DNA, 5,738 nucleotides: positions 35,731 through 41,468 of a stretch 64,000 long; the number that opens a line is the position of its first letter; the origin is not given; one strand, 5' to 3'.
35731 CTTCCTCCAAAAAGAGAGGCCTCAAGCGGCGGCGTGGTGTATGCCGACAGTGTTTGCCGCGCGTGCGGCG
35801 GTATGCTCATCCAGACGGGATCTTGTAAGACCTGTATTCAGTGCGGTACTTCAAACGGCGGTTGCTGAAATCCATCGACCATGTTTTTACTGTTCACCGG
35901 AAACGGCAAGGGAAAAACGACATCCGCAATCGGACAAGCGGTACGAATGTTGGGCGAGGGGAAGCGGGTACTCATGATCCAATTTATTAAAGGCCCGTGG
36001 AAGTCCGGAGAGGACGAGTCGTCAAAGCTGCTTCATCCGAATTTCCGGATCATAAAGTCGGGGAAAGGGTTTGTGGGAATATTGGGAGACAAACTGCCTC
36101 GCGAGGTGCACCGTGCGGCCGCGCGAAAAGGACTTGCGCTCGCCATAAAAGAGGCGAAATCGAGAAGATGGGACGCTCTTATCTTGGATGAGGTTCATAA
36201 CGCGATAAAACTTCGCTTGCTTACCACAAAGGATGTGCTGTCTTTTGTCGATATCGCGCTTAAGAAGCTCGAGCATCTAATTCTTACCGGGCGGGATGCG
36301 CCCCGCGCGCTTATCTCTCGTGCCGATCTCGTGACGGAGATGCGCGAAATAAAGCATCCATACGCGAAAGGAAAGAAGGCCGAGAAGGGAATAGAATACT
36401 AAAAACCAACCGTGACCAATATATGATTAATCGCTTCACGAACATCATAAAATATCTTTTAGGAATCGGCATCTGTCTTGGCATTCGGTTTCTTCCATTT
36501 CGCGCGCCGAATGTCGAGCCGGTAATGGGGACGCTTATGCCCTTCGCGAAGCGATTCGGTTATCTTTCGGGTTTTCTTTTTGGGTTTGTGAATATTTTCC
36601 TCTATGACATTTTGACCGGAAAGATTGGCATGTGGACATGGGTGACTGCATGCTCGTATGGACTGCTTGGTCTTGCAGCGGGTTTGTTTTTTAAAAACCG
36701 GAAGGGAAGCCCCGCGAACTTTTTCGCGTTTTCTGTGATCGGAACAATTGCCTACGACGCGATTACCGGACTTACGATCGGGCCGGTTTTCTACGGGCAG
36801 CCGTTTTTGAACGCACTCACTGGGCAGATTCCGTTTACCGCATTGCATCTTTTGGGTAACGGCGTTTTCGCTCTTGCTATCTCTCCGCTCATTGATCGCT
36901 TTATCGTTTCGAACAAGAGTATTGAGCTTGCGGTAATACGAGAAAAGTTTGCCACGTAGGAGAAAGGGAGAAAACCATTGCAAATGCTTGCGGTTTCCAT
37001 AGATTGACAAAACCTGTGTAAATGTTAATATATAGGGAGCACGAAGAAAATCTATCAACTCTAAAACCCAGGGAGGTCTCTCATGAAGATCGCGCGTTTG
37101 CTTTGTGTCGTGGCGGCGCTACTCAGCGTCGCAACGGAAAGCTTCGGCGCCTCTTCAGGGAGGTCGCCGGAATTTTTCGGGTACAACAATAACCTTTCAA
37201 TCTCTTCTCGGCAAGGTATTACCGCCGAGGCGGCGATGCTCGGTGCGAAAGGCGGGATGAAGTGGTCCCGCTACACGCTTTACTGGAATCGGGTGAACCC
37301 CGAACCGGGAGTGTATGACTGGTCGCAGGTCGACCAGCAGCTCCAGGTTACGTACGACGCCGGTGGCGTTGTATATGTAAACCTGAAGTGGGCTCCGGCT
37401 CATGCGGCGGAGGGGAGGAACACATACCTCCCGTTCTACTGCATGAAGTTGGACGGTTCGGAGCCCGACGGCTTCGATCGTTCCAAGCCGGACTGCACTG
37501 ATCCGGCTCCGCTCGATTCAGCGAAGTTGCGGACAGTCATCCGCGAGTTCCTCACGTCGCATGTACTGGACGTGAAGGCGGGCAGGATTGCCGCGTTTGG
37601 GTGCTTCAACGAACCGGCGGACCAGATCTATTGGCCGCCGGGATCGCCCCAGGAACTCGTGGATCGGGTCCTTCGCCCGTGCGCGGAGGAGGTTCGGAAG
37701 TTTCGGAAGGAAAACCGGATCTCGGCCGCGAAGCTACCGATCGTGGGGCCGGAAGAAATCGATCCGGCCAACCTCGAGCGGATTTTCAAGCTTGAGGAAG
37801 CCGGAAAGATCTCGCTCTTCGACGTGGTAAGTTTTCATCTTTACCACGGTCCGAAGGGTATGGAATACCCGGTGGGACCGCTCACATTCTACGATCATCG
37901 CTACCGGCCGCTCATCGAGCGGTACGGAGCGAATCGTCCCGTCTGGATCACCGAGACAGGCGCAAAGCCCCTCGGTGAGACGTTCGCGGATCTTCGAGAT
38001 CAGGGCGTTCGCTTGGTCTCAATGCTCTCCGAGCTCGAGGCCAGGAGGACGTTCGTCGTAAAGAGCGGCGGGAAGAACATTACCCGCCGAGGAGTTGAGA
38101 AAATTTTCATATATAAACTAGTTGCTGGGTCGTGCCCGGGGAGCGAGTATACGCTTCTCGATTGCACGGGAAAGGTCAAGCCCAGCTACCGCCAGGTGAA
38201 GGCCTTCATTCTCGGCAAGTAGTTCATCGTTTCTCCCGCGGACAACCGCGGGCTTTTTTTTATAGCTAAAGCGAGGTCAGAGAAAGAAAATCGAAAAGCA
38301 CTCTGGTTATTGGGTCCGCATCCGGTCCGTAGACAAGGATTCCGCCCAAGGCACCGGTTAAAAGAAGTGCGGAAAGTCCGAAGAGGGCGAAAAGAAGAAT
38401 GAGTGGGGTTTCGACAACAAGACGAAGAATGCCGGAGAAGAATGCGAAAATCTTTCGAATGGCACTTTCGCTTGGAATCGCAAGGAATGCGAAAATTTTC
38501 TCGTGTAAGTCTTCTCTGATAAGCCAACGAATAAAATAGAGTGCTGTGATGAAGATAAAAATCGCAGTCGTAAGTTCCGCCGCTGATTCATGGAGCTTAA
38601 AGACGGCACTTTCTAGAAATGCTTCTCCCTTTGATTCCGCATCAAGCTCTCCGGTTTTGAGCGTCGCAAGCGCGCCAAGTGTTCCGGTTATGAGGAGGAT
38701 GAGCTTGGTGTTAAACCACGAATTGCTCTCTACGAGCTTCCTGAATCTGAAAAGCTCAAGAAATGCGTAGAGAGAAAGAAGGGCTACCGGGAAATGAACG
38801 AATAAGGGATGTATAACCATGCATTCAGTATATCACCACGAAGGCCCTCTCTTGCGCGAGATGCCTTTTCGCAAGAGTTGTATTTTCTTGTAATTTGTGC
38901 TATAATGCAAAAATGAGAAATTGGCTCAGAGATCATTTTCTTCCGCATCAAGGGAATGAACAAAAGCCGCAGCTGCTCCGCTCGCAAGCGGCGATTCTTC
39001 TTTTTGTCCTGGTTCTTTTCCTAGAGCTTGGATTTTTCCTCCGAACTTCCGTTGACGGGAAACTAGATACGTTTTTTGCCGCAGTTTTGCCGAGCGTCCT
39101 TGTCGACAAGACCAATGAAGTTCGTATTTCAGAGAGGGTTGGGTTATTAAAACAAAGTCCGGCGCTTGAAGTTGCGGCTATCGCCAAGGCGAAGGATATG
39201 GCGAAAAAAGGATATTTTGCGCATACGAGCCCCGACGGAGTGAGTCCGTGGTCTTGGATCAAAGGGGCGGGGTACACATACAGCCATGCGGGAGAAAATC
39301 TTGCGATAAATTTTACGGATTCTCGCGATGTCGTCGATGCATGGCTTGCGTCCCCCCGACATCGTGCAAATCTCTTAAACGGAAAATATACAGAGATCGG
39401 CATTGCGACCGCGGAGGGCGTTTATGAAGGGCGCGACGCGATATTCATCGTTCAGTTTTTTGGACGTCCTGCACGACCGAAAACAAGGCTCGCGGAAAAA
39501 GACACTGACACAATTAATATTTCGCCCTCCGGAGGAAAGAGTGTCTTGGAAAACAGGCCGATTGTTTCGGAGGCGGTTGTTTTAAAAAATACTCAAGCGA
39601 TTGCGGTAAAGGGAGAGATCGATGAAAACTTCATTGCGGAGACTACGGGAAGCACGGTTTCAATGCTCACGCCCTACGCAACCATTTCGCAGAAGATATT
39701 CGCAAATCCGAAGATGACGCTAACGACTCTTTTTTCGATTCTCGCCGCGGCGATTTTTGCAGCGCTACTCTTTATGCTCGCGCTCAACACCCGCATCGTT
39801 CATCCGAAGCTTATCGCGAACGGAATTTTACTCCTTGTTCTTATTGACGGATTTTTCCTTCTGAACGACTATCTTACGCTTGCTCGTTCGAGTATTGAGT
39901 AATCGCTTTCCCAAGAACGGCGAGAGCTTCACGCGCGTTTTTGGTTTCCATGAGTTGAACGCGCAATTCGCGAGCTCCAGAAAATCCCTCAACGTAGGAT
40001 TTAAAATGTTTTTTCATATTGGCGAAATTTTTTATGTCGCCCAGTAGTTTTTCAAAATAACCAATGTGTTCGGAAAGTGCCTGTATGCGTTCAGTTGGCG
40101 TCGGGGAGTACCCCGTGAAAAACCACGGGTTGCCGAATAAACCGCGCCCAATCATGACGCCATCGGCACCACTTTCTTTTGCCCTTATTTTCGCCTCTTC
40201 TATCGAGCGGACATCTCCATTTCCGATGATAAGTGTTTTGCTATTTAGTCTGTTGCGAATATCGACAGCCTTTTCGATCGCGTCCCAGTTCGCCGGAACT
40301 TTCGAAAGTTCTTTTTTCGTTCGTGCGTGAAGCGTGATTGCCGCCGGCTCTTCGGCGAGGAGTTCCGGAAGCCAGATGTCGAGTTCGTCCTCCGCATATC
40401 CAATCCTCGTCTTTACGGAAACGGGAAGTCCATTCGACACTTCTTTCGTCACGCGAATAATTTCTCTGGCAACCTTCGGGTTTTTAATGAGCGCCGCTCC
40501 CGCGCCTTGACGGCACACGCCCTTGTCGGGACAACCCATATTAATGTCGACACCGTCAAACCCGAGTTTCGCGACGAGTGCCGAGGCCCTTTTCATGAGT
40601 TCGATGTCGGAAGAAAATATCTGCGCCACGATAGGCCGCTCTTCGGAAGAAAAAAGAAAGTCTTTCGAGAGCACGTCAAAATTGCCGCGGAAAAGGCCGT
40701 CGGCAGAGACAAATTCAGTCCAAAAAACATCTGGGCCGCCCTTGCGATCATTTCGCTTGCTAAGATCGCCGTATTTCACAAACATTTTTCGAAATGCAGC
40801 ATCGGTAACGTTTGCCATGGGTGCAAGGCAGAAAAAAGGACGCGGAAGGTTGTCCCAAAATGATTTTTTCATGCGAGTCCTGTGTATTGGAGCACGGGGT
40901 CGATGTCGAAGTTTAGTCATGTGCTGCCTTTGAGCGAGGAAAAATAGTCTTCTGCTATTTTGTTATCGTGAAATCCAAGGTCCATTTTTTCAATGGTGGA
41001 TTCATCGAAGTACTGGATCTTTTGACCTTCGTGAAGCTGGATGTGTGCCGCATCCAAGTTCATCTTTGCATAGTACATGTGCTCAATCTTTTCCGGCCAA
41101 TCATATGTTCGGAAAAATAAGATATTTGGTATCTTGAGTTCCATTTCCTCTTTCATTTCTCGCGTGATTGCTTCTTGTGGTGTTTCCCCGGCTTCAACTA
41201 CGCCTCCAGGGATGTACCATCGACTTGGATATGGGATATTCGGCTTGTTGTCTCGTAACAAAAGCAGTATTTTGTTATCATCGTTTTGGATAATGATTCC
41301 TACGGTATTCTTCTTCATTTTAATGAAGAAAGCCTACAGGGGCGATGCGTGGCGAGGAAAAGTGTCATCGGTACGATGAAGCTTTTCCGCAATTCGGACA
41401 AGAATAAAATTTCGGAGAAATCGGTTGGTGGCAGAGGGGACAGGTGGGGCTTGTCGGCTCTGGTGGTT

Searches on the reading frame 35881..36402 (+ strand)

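Call 60: search_protein_families(library=pfam, proteins=[window:35881-36402:+], max_evalue=0.001)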
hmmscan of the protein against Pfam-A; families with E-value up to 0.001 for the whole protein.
window:35881-36402:+ (173 aa): 1 family
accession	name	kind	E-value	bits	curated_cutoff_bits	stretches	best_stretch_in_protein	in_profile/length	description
PF02572.21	CobA_CobO_BtuR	-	4.6e-53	180.4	25.7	1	2-173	5-172/172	ATP:corrinoid adenosyltransferase BtuR/CobO/CobP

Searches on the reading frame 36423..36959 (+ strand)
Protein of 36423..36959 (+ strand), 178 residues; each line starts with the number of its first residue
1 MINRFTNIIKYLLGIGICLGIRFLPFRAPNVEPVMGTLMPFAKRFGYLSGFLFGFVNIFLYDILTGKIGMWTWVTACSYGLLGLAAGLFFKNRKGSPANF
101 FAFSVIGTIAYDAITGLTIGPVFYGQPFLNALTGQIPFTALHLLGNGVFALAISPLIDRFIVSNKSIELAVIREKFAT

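Call 60: search_protein_families(library=pfam, proteins=[window:36423-36959:+], max_evalue=0.001)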
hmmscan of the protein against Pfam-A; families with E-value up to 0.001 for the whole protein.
window:36423-36959:+ (178 aa): 1 family
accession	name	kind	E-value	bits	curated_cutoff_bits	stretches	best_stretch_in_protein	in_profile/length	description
PF07155.17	ECF-ribofla_trS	-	8.6e-07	29.5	26.7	1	19-148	24-161/172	ECF-type riboflavin transporter, S component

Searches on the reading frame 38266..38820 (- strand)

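Call 60: search_protein_families(library=pfam, proteins=[window:38266-38820:-], max_evalue=0.001)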
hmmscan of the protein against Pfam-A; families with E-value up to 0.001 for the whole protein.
window:38266-38820:- (184 aa): 1 family
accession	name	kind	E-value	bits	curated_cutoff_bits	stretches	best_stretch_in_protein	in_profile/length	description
PF09990.14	DUF2231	-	5.5e-10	39.9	26.4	1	3-164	4-131/139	Predicted membrane protein (DUF2231)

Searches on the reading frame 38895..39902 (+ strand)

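Call 60: search_protein_families(library=pfam, proteins=[window:38895-39902:+], max_evalue=0.001)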
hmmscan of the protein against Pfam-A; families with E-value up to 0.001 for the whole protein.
window:38895-39902:+ (335 aa): 1 family
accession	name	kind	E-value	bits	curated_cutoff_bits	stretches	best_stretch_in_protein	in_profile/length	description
PF00188.32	CAP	-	3.2e-18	67.1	21.1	1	71-177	2-107/117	Cysteine-rich secretory protein family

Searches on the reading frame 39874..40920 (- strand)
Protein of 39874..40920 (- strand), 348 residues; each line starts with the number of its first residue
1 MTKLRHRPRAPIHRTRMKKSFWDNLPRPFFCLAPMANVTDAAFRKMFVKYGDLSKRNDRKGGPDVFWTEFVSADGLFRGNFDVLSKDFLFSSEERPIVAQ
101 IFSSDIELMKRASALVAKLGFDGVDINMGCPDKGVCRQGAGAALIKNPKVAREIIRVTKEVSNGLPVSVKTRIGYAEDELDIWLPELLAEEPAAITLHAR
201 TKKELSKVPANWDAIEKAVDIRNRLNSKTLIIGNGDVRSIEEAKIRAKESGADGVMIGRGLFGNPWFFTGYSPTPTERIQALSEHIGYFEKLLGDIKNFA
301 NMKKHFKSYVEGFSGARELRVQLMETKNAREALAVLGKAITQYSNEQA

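Call 60: search_protein_families(library=pfam, proteins=[window:39874-40920:-], max_evalue=0.001)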
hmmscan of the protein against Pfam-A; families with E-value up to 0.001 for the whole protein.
window:39874-40920:- (348 aa): 1 family
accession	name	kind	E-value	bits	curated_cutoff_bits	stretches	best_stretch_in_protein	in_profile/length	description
PF01207.24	Dus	-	5.8e-60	203.4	20.4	1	32-341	2-307/311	Dihydrouridine synthase (Dus)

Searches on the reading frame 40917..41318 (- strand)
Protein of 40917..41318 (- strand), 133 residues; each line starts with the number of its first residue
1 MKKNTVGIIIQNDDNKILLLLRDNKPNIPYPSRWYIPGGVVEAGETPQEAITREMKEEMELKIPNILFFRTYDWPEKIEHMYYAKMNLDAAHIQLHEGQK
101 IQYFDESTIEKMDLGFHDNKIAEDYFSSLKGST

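Call 60: search_protein_families(library=pfam, proteins=[window:40917-41318:-], max_evalue=0.001)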
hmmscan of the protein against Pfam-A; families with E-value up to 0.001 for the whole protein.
window:40917-41318:- (133 aa): 1 family
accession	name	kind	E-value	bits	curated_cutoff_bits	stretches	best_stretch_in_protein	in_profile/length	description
PF00293.34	NUDIX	-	1.6e-16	61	21.1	1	2-85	2-92/134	NUDIX domain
